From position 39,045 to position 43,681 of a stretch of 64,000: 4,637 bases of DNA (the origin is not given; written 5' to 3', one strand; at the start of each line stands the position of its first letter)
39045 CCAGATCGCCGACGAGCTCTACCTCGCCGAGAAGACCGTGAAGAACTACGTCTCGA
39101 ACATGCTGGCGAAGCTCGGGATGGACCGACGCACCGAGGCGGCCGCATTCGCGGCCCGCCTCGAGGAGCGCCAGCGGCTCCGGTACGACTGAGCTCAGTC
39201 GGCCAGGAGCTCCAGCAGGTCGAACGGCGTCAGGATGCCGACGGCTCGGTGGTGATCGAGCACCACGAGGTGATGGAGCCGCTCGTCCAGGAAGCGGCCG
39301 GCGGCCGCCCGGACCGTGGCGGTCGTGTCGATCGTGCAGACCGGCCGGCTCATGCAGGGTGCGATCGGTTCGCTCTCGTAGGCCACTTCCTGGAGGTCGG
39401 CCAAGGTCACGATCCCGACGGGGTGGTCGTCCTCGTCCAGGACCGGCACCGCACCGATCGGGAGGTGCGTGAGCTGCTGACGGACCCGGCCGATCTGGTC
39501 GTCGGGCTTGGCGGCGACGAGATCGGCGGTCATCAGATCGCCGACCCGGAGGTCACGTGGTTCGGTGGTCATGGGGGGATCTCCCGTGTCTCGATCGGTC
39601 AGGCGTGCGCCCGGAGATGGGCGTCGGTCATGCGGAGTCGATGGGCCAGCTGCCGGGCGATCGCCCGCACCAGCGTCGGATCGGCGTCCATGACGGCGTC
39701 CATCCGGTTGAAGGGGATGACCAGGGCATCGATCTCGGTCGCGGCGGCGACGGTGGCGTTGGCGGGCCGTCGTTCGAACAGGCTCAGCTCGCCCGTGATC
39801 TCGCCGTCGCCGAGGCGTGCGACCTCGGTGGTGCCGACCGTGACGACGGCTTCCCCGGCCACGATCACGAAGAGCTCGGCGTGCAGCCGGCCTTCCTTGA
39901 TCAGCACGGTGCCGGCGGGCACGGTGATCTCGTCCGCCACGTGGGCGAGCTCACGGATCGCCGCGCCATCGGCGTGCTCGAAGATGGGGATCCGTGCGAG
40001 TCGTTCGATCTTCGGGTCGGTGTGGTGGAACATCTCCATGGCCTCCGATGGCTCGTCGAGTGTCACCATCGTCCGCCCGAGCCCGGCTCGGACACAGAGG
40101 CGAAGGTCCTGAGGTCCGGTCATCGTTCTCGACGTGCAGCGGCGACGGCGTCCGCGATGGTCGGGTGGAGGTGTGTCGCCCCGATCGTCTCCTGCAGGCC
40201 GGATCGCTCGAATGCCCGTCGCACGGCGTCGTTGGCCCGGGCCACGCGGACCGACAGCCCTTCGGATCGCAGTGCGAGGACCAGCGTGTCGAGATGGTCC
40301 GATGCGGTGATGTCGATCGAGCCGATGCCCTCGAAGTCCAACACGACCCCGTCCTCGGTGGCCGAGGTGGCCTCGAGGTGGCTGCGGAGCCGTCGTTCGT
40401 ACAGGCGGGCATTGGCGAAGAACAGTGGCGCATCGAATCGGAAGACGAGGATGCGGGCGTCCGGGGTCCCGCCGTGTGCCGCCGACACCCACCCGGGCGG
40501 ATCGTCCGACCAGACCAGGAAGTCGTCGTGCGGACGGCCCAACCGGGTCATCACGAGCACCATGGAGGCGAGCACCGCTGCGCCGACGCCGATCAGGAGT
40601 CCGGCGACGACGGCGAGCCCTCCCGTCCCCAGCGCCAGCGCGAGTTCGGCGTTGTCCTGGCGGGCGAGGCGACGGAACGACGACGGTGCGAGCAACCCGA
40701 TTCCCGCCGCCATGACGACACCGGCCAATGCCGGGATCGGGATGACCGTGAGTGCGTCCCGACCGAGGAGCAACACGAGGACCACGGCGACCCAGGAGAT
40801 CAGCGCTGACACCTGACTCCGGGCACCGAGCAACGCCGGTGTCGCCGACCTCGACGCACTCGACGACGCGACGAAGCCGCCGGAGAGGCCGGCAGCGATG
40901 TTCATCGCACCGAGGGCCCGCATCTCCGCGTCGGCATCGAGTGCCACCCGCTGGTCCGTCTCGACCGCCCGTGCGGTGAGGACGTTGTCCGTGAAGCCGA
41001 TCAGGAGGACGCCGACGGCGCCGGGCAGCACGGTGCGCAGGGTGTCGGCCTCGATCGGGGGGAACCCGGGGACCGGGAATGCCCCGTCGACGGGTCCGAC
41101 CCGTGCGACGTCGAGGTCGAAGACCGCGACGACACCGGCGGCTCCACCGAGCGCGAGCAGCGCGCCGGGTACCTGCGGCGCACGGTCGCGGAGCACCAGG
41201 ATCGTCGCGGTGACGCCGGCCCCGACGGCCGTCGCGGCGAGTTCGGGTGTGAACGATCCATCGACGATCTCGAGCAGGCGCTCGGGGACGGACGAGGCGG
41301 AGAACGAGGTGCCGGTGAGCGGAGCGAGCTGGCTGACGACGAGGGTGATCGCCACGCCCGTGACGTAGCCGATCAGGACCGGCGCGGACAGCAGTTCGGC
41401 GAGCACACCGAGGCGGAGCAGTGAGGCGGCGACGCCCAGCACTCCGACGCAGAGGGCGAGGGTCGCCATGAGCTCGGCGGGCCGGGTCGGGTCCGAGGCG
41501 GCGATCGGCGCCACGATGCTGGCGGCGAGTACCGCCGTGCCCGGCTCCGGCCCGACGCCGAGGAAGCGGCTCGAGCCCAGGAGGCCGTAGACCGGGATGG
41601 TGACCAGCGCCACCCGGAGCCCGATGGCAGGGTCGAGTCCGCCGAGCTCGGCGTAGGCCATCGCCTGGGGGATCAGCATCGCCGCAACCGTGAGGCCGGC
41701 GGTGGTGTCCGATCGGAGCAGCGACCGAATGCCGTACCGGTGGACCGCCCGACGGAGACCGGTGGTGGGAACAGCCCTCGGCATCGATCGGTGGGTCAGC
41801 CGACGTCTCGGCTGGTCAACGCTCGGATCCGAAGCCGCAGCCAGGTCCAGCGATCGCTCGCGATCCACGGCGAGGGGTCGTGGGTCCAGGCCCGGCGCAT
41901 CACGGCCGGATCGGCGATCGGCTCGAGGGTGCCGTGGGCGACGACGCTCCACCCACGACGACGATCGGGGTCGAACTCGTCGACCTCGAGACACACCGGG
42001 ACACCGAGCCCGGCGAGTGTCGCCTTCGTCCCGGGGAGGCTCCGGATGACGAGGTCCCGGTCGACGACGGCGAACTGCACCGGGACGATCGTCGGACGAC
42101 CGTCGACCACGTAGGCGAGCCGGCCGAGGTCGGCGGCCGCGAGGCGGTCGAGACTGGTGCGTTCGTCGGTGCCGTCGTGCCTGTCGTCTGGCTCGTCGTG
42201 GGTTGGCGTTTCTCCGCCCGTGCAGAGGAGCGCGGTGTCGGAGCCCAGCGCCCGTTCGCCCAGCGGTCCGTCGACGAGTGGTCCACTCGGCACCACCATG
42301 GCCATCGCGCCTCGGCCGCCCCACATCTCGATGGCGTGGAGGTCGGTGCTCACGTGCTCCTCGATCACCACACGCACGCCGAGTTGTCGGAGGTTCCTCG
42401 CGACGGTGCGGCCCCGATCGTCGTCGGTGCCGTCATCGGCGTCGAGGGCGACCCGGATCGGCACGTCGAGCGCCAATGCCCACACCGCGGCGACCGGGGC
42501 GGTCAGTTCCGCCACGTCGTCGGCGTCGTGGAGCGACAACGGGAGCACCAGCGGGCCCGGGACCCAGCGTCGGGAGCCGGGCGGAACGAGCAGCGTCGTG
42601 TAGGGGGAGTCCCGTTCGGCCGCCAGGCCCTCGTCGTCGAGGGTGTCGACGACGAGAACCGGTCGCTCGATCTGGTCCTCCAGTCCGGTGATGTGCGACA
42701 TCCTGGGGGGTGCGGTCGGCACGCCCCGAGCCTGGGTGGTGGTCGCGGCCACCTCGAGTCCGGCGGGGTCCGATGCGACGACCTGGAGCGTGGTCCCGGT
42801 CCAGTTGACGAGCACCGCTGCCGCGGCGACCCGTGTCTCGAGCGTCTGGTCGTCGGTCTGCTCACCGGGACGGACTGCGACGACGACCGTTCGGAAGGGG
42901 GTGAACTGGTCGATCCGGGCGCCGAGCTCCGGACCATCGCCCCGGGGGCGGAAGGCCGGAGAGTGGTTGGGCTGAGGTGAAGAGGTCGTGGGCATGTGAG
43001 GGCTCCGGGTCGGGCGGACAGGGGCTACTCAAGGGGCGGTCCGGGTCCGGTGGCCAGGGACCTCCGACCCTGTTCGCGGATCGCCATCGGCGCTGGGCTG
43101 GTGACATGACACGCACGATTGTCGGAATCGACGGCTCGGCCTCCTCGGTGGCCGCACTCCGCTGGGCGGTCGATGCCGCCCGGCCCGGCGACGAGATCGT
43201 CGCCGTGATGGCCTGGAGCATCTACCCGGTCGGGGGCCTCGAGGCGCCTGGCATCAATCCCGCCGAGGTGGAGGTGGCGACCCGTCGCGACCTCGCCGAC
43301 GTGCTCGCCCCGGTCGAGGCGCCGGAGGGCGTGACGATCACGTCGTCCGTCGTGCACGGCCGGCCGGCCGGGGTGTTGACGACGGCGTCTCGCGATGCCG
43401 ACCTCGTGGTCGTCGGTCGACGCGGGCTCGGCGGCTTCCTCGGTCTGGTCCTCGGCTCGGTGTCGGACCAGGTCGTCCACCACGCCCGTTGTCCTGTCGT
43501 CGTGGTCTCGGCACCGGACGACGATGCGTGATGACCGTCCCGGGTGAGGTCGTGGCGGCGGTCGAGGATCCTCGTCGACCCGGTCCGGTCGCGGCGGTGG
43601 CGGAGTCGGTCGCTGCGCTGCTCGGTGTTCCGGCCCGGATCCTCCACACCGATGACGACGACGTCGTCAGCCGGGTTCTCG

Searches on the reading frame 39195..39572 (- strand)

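Call 8: search_protein_families(library=pfam, proteins=[window:39195-39572:-], max_evalue=0.001)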
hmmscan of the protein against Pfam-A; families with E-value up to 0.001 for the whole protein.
window:39195-39572:- (125 aa): 1 family
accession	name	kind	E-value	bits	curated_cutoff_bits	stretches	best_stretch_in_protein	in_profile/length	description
PF00571.33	CBS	-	3.1e-23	82.3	24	2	10-62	1-53/57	CBS domain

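Call 14: search_protein_families(library=ncbifam, proteins=[window:39195-39572:-], max_evalue=0.00001)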
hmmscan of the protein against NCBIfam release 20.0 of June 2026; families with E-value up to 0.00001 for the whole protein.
window:39195-39572:- (125 aa): 8 families
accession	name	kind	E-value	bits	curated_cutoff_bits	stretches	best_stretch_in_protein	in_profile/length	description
NF041552.1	TF_PrdR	equivalog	2.1e-09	36.2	795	1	7-120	5-122/577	sigma-54 dependent transcriptional regulator PrdR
NF011448.0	PRK14869.2-4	equivalog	2.9e-07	29.2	562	0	10-80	76-145/563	putative manganese-dependent inorganic diphosphatase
TIGR01302.1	IMP_dehydrog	equivalog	4.7e-07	29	481.5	1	12-119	84-196/450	IMP dehydrogenase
TIGR01137.1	cysta_beta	equivalog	7e-07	28.3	510.25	1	7-124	337-457/457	cystathionine beta-synthase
NF053603.1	HhpR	exception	7.6e-07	28.6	520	0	10-60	224-274/282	CBS domain-containing high hydrostatic pressure regulator HhpR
NF011447.0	PRK14869.2-3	equivalog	8.2e-07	28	522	1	8-65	68-125/540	putative manganese-dependent inorganic diphosphatase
NF038279.1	TF_CBS_SpxR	exception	1.3e-06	27.4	600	0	42-123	224-305/427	CBS-HotDog domain-containing transcription factor SpxR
NF005869.0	PRK07807.1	equivalog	2.1e-06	27.1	549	1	13-117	94-198/479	GuaB1 family IMP dehydrogenase-related protein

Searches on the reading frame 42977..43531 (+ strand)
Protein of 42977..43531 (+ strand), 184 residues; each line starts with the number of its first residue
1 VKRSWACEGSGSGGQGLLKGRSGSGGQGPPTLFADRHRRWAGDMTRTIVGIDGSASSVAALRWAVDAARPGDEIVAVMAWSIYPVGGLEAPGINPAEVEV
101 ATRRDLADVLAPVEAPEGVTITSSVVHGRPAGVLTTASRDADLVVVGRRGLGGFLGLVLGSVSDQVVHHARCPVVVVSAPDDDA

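Call 4: search_protein_families(library=pfam, proteins=[window:42977-43531:+], max_evalue=0.01)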
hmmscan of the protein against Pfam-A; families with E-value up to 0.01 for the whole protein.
window:42977-43531:+ (184 aa): 1 family
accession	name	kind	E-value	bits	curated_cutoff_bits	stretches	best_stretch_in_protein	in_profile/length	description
PF00582.32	Usp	-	2.6e-27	96.6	24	1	46-177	4-140/141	Universal stress protein family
